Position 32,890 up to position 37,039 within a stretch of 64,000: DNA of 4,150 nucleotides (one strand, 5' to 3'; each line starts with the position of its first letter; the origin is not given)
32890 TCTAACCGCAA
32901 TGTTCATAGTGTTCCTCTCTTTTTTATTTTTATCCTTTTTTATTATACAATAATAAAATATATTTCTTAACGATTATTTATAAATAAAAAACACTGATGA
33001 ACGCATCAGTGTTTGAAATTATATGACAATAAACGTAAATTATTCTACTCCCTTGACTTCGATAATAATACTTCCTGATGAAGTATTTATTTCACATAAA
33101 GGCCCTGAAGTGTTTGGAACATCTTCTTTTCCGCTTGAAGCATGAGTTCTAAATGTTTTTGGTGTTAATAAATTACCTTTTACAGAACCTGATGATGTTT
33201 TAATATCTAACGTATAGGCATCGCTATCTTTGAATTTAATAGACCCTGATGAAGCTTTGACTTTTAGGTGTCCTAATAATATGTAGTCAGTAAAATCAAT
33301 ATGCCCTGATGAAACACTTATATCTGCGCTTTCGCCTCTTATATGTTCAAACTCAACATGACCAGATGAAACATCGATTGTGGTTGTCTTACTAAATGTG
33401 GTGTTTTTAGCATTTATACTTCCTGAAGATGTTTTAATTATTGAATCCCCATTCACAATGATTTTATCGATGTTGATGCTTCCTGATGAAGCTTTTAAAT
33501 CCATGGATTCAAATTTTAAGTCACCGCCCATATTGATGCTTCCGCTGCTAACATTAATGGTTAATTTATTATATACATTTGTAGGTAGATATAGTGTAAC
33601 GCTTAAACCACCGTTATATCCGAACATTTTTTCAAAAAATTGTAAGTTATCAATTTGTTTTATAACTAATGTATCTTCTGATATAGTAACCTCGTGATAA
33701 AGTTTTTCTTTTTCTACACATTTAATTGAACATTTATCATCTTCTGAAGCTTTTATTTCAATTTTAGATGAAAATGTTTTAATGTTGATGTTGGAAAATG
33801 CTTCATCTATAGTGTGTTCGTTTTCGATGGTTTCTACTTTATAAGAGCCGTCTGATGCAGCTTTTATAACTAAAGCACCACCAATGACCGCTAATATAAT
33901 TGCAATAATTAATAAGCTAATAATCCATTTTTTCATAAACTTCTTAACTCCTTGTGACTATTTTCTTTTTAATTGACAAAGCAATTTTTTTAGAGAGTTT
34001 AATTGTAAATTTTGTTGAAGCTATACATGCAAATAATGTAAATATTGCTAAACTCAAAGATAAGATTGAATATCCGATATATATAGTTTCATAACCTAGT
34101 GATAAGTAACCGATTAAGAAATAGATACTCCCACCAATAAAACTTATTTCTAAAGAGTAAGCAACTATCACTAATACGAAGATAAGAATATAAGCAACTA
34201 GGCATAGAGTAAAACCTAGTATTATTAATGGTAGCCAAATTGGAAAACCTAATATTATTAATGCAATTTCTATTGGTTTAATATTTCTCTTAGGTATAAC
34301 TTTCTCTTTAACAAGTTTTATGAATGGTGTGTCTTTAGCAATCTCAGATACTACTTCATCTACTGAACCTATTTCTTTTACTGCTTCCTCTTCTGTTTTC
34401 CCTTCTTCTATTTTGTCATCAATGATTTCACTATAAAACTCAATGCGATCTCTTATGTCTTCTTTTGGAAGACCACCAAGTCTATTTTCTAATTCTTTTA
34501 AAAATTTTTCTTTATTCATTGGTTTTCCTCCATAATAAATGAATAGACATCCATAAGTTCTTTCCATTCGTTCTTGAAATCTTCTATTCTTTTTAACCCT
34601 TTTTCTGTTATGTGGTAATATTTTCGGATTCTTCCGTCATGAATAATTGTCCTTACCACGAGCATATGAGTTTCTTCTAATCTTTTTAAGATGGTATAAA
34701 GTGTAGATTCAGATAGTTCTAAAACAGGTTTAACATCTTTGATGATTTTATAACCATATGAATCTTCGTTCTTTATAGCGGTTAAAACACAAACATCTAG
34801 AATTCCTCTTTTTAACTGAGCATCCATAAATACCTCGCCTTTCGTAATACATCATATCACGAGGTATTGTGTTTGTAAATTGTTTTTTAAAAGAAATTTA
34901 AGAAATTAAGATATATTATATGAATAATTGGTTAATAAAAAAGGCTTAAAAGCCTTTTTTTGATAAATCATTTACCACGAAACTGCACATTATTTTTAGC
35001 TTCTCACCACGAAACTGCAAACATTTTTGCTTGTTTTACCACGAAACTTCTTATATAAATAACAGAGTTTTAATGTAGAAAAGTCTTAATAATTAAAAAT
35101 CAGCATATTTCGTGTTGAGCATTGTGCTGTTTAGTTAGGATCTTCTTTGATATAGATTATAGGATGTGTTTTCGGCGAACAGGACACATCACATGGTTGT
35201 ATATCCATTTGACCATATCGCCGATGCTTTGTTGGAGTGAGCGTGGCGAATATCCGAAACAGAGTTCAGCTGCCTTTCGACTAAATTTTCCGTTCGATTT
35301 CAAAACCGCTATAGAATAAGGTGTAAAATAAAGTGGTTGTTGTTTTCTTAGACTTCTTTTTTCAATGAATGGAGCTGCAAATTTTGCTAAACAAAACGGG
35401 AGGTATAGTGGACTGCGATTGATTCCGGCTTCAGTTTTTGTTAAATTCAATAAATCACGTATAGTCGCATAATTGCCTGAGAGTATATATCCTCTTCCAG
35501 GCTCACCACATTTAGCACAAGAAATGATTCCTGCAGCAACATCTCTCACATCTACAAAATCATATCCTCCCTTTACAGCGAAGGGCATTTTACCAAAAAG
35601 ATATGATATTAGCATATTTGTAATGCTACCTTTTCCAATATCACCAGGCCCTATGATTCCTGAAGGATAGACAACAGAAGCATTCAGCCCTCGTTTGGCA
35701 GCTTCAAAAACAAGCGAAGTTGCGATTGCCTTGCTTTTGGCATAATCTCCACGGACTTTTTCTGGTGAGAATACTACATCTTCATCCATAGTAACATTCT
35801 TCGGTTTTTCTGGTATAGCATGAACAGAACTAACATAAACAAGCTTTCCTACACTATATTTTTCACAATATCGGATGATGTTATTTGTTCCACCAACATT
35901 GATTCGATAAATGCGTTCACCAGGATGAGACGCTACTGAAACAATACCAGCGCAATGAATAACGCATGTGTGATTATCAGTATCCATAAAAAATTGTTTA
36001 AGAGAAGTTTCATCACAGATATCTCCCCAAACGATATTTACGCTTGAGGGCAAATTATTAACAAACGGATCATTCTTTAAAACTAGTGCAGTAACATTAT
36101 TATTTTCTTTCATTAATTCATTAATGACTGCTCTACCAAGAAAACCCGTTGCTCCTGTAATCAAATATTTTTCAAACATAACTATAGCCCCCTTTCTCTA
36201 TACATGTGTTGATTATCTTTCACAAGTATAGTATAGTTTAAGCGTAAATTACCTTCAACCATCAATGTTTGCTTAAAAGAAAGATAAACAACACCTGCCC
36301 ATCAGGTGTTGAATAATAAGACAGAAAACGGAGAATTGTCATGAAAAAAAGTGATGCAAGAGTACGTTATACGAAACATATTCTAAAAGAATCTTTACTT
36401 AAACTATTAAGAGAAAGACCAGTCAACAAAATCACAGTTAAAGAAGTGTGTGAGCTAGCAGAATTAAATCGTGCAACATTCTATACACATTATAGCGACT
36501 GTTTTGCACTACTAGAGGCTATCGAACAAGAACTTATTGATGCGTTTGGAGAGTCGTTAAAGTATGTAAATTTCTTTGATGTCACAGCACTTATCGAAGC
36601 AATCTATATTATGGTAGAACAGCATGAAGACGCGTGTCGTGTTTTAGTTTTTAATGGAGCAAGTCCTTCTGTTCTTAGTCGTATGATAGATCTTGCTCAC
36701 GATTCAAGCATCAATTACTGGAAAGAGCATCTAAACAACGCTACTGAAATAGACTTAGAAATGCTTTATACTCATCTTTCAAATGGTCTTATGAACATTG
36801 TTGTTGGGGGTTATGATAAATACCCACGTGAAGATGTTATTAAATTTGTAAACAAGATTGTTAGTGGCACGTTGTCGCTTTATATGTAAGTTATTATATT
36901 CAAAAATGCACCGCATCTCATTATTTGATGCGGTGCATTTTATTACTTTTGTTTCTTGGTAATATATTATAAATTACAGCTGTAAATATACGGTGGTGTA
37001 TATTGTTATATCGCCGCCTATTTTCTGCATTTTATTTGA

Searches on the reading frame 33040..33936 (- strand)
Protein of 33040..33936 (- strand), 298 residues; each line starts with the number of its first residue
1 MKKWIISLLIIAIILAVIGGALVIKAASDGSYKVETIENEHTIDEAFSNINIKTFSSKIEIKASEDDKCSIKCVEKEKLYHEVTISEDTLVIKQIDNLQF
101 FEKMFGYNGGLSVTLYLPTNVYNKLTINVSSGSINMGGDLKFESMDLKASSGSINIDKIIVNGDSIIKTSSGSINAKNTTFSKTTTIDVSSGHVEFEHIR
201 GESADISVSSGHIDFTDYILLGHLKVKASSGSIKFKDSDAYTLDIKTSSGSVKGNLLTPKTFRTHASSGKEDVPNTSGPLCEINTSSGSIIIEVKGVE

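Call 7: search_protein_families(library=pfam, proteins=[window:33040-33936:-])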
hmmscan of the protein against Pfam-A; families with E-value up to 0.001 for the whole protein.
window:33040-33936:- (298 aa): 1 family
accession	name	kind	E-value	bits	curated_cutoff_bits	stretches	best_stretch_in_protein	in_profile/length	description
PF13349.12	DUF4097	-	1.9e-29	103.2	22.9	1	48-292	2-246/247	Toastrack DUF4097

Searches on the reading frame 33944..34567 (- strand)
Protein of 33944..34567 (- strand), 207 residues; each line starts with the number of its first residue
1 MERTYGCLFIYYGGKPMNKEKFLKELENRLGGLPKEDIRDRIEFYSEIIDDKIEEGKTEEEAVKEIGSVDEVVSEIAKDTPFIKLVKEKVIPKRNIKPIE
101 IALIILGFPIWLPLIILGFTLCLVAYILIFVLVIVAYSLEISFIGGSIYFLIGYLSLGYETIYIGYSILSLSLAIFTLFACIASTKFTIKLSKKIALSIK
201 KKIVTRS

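Call 7: search_protein_families(library=pfam, proteins=[window:33944-34567:-])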
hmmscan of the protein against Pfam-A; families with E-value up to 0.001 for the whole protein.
window:33944-34567:- (207 aa): 1 family
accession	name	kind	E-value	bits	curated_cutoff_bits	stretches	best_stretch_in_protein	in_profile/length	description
PF22564.2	HAAS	-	2.6e-11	44.2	27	1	21-75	1-55/55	HAAS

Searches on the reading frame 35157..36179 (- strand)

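Call 7: search_protein_families(library=pfam, proteins=[window:35157-36179:-])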
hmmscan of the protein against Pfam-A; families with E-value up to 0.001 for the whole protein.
window:35157-36179:- (340 aa): 10 families
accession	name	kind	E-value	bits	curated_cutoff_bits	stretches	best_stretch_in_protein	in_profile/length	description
PF01370.27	Epimerase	-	1.8e-32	113.1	20.9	1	6-222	2-225/240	NAD dependent epimerase/dehydratase family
PF01073.25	3Beta_HSD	-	1.8e-26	93.2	22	1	6-180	1-186/280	3-beta hydroxysteroid dehydrogenase/isomerase family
PF07993.18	NAD_binding_4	-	1.1e-21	77.7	20.1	1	7-195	1-227/258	Male sterility protein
PF16363.11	GDP_Man_Dehyd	-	8e-15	55.6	27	1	6-253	1-268/332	GDP-mannose 4,6 dehydratase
PF13460.12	NAD_binding_10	-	5.7e-12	46.3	27.2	1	9-175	1-146/184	NAD(P)H-binding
PF04321.23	RmlD_sub_bind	-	2.6e-10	40.3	27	1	5-144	3-126/287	RmlD substrate binding domain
PF02719.21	Polysacc_synt_2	-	7.3e-09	35.6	20.2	1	6-122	2-132/293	Polysaccharide biosynthesis protein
PF05368.20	NmrA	-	6.9e-05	23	27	1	5-74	5-77/298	NmrA-like family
PF00106.31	adh_short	-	8.5e-05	22.6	26.6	1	6-121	4-139/195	short chain dehydrogenase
PF08659.16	KR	-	9.8e-05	22.8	22.6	1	5-124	3-142/180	KR domain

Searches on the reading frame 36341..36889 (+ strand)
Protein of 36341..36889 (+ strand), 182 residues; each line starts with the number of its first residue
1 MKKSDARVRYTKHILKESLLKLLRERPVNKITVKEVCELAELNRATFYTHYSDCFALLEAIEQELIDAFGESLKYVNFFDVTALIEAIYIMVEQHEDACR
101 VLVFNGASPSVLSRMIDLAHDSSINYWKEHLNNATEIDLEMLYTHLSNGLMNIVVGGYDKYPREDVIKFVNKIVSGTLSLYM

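Call 7: search_protein_families(library=pfam, proteins=[window:36341-36889:+])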
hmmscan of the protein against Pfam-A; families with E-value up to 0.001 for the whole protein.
window:36341-36889:+ (182 aa): 2 families
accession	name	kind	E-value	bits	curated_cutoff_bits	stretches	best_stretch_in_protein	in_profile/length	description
PF14278.11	TetR_C_8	-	0.00018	22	26.1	1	84-154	6-78/103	Transcriptional regulator C-terminal region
PF00440.29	TetR_N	-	0.00034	20.8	24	1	20-61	6-47/47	Bacterial regulatory proteins, tetR family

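Call 13: search_protein_families(library=ncbifam, proteins=[window:36341-36889:+], max_evalue=0.1)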
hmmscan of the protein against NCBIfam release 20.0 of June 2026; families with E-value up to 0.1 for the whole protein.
window:36341-36889:+ (182 aa): 6 families
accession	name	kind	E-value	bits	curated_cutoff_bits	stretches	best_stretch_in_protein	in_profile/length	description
TIGR02366.1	DHAK_reg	equivalog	2.9e-09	37.2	129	1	11-85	4-79/176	dihydroxyacetone kinase transcriptional activator DhaS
NF051852.1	efflux_TF_MtrR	exception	0.015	15.1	280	0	1-74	1-74/205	multidrug efflux system transcriptional repressor MtrR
NF007015.0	PRK09480.1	equivalog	0.032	13.8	120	1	11-70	12-74/197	nucleoid occlusion factor SlmA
NF010319.1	PRK13756.1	equivalog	0.035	13.9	265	1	17-67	9-59/199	tetracycline resistance transcriptional repressor TetR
NF008402.0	PRK11202.1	equivalog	0.036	13.7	151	1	11-54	13-56/211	HTH-type transcriptional repressor FabR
NF007430.0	PRK09975.1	equivalog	0.06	12.5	274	0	2-61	3-62/220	acrEF/envCD operon transcriptional regulator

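Call 16: find_encoding_contigs(protein=window:36341-36889:+, flank=8000, max_places=10)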
Protein window:36341-36889:+ (182 aa): 8 contigs read that carry it; 4 places shown.
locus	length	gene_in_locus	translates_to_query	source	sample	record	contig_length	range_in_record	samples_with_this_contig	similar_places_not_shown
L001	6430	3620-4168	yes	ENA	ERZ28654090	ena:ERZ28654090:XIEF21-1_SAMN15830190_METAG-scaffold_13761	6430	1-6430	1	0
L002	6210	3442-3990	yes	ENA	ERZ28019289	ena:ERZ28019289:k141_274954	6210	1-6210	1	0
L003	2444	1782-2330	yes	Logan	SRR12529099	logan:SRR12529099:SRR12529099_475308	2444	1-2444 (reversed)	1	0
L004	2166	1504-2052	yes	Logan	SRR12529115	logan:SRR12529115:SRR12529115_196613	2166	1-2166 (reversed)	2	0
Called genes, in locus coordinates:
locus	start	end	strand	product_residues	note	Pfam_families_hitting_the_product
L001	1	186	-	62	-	?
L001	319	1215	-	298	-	PF13349:DUF4097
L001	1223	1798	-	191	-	PF22564:HAAS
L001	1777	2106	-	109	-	PF13463:HTH_27 (weak), PF03551:PadR, PF13601:HTH_34 (weak)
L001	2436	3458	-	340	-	PF01073:3Beta_HSD, PF01370:Epimerase, PF02719:Polysacc_synt_2, PF04321:RmlD_sub_bind, PF13460:NAD_binding_10, PF16363:GDP_Man_Dehyd, PF07993:NAD_binding_4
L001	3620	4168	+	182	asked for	-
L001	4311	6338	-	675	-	-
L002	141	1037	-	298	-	PF13349:DUF4097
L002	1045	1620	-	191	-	PF22564:HAAS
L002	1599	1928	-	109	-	PF13463:HTH_27 (weak), PF03551:PadR, PF13601:HTH_34 (weak)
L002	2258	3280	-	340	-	PF01073:3Beta_HSD, PF01370:Epimerase, PF02719:Polysacc_synt_2, PF04321:RmlD_sub_bind, PF13460:NAD_binding_10, PF16363:GDP_Man_Dehyd, PF07993:NAD_binding_4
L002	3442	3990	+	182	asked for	-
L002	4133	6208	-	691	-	?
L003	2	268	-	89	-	?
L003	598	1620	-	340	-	PF01073:3Beta_HSD, PF01370:Epimerase, PF02719:Polysacc_synt_2, PF04321:RmlD_sub_bind, PF13460:NAD_binding_10, PF16363:GDP_Man_Dehyd, PF07993:NAD_binding_4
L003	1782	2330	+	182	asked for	-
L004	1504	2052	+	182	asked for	-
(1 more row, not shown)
